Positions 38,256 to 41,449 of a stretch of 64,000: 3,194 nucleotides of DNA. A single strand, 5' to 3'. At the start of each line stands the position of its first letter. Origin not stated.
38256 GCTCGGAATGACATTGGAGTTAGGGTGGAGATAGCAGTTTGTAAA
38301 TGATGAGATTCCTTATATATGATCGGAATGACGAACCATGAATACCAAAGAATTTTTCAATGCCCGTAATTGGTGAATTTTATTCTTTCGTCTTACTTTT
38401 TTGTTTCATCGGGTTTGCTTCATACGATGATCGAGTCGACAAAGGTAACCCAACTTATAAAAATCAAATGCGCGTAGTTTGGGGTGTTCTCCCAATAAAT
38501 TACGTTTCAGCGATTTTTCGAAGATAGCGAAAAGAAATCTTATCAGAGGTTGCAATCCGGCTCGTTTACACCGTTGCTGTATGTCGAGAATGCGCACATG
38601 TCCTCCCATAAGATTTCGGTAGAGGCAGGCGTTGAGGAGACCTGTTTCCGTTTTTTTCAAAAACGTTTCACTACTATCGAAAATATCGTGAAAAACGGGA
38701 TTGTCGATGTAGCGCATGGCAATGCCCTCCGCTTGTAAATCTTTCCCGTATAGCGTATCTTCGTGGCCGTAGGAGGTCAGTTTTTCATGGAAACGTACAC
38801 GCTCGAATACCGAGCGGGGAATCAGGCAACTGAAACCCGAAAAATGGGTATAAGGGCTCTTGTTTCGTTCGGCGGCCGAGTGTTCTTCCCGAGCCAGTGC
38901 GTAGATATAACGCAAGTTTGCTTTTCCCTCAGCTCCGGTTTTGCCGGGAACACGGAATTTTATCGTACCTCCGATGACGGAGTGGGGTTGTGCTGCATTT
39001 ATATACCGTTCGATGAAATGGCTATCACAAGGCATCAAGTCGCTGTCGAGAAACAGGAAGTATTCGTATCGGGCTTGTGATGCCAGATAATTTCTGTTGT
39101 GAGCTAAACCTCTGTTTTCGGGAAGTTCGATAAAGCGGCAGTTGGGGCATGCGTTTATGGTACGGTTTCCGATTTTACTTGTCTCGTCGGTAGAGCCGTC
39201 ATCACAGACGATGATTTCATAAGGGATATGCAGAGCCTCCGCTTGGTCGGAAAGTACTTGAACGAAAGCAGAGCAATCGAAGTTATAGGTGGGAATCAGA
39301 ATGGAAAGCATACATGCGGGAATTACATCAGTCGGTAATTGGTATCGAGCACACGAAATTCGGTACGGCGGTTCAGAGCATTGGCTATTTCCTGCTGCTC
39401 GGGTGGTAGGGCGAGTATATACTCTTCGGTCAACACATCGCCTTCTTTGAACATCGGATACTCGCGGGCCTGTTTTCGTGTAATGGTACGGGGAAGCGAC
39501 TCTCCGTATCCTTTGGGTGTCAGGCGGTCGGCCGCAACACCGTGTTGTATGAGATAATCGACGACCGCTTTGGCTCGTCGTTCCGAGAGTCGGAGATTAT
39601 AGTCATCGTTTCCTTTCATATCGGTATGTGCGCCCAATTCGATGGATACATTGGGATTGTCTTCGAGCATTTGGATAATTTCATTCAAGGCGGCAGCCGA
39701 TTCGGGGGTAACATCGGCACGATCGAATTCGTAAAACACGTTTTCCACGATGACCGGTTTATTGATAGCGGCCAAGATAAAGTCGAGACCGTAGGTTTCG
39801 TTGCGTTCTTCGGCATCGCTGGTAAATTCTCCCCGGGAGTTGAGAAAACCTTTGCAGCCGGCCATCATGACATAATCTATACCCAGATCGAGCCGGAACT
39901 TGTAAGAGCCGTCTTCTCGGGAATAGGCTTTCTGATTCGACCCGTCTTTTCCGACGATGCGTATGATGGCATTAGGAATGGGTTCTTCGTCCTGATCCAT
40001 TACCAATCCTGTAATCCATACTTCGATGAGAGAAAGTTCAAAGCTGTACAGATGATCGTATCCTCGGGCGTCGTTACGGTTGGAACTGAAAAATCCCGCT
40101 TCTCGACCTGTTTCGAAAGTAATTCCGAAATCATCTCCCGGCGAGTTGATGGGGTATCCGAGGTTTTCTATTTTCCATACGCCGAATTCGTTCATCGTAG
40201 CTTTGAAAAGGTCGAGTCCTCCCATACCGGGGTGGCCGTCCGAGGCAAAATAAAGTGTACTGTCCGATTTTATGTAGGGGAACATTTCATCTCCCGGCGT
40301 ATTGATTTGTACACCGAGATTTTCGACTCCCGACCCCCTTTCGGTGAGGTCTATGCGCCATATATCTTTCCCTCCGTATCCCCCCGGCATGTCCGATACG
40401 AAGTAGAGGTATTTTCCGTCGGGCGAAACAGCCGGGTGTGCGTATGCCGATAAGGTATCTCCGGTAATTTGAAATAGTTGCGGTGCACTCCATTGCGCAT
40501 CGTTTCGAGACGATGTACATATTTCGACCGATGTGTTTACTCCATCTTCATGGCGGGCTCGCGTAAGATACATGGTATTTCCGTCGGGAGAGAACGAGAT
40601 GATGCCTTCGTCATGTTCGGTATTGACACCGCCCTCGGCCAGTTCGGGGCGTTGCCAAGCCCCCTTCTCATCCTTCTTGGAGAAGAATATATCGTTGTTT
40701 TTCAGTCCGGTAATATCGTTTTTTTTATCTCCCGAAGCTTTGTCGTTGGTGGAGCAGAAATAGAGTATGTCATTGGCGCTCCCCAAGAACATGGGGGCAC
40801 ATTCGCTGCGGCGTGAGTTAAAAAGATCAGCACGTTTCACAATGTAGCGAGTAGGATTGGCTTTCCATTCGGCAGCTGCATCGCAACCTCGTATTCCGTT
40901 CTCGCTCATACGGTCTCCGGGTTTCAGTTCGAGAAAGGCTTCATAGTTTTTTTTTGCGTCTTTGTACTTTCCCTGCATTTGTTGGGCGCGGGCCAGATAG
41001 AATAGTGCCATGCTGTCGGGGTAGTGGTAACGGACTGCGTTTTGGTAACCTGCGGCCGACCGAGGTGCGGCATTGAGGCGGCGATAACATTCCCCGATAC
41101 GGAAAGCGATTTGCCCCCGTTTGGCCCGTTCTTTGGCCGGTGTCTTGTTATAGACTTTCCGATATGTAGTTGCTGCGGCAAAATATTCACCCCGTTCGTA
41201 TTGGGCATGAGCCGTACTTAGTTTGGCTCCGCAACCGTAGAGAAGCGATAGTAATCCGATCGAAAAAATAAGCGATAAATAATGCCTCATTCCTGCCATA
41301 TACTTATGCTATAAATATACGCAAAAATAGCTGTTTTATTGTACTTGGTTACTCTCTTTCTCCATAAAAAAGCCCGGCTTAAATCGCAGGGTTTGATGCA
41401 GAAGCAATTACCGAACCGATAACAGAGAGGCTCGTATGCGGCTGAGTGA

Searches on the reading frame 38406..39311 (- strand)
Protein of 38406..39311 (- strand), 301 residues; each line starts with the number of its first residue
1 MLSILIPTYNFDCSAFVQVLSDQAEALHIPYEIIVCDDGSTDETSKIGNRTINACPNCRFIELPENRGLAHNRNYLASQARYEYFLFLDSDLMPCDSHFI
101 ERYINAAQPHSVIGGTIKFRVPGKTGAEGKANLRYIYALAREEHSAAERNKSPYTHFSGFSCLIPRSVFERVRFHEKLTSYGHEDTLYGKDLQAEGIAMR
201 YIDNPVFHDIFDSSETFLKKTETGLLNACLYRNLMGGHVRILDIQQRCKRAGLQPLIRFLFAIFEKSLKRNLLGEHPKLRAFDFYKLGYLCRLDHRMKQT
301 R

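Call 7: search_protein_families(library=pfam, proteins=[window:38406-39311:-], max_evalue=0.00001)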
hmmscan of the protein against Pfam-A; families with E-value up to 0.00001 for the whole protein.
window:38406-39311:- (301 aa): 2 families
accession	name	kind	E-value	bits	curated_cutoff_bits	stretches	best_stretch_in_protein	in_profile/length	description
PF00535.33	Glycos_transf_2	-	1.4e-21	77.6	23.3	1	3-171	1-166/168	Glycosyl transferase family 2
PF13641.12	Glyco_tranf_2_3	-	9.7e-07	29.5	27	1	3-214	4-216/230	Glycosyltransferase like family 2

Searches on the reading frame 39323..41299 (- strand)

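Call 7: search_protein_families(library=pfam, proteins=[window:39323-41299:-], max_evalue=0.00001)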
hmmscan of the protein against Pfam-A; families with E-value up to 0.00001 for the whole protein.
window:39323-41299:- (658 aa): 4 families
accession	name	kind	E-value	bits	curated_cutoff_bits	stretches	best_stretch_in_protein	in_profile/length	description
PF00691.25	OmpA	-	1.4e-18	67.5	27.2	1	522-611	1-92/98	OmpA family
PF07676.18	PD40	-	5.8e-16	58.4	20.9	1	288-315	13-38/38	WD40-like Beta Propeller Repeat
PF13620.12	CarboxypepD_reg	-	2e-06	28.5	32.3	1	429-497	2-72/82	Carboxypeptidase regulatory-like domain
PF13174.12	TPR_6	-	2.1e-06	28.4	26.3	0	98-124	2-28/33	Tetratricopeptide repeat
